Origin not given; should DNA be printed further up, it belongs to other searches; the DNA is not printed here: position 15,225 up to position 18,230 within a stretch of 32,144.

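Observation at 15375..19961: Split version of the tandem HdrA in which the first half carries an NAD(P)H-type module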

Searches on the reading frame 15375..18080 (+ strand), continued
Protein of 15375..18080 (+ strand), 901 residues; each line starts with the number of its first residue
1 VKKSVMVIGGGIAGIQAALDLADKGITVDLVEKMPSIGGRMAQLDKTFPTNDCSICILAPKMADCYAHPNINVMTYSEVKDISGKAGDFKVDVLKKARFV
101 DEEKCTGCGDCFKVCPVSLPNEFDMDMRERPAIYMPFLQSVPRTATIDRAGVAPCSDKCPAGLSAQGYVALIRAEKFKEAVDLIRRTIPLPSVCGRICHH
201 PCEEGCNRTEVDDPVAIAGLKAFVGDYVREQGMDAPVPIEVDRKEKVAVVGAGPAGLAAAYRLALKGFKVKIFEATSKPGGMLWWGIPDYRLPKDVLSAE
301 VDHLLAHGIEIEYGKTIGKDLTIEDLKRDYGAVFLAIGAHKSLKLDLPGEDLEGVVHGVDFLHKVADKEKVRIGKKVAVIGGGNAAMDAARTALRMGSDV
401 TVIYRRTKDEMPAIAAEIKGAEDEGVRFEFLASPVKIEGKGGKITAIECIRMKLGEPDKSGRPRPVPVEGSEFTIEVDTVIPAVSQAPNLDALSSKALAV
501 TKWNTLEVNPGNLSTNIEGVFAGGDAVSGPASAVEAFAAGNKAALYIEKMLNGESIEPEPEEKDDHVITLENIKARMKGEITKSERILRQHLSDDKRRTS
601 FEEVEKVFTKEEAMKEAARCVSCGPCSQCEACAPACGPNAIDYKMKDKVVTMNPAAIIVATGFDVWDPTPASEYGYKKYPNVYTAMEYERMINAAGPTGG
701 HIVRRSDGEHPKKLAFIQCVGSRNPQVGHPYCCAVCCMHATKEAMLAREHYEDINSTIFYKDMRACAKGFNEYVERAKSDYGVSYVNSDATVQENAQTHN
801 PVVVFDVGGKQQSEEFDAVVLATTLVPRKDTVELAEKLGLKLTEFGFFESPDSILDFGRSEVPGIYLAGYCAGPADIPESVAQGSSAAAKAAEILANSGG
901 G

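Call 69: fold_search(model_id=the predicted structure, library=pdb)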
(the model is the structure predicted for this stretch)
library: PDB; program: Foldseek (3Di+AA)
matches with E <= 10: 1980; with E <= 0.001: 666
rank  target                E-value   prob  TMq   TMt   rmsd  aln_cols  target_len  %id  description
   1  9bov_A                6.8e-55  1.00  0.50  0.39   2.3       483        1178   44  Structure of electron bifurcating Nfn-ABC complexed with NAD from Caldicellulosiruptor saccharolyticus (released 2025-03-05)
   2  9n5u_A                3.0e-53  1.00  0.50  0.47   2.7       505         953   44  Structure of the Thermococcus sibiricus NfnABC complex (released 2025-05-07)
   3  8oh5_C                5.4e-53  1.00  0.50  0.39   2.1       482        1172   44  Cryo-EM structure of the electron bifurcating transhydrogenase StnABC complex from Sporomusa Ovata (state 2) (released 2023-09-13)
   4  9n5v_A                7.0e-49  1.00  0.49  0.47   2.8       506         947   43  Structure of the NAD(H)-bound Thermococcus sibiricus NfnABC complex (released 2025-05-07)
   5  5jca_L                7.7e-45  1.00  0.42  0.80   2.0       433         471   41  NADP(H) bound NADH-dependent Ferredoxin:NADP Oxidoreductase (NfnI) from Pyrococcus furiosus (released 2017-04-12)
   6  5odh_A                3.8e-43  1.00  0.45  0.62   4.5       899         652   24  Heterodisulfide reductase / [NiFe]-hydrogenase complex from Methanothermococcus thermolithotrophicus soaked with heter (released 2017-08-30)
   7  8rwn_A                4.2e-43  1.00  0.45  0.94   5.7       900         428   22  CryoEM structure of the Hdr(ABC)2 subunits of the Elp-Hdr complex of Methanothermobacter marburgensis (released 2025-05-14)
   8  8rvu_a                1.2e-42  1.00  0.45  0.95   5.7       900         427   22  CryoEM structure of the Elp-Hdr complex of Methanothermobacter marburgensis state 2 (composite structure) (released 2025-05-14)
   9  5odi_A                1.3e-42  1.00  0.45  0.62   5.4       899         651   24  Heterodisulfide reductase / [NiFe]-hydrogenase complex from Methanothermococcus thermolithotrophicus cocrystallized wi (released 2017-08-30)
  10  5odc_A                1.3e-42  1.00  0.45  0.62   5.4       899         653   24  Heterodisulfide reductase / [NiFe]-hydrogenase complex from Methanothermococcus thermolithotrophicus at 2.3 A resoluti (released 2017-08-30)
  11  5jfc_L                2.1e-42  1.00  0.41  0.80  10.2       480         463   37  NADH-dependent Ferredoxin:NADP Oxidoreductase (NfnI) from Pyrococcus furiosus (released 2017-04-12)
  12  8rvy_A                1.2e-41  1.00  0.45  0.63   5.7       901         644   22  CryoEM structure of the Elp-Hdr complex of Methanothermobacter marburgensis state 1 (composite structure) (released 2025-05-14)
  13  8rvu_A                1.9e-41  1.00  0.45  0.63   5.7       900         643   22  CryoEM structure of the Elp-Hdr complex of Methanothermobacter marburgensis state 2 (composite structure) (released 2025-05-14)
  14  4ylf_B                3.0e-40  1.00  0.43  0.81   2.5       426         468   41  Insights into flavin-based electron bifurcation via the NADH-dependent reduced ferredoxin-NADP oxidoreductase structur (released 2015-07-08)
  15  5vj7_A                3.0e-40  1.00  0.41  0.80   2.2       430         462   38  Ferredoxin NADP Oxidoreductase (Xfn) (released 2017-07-19)
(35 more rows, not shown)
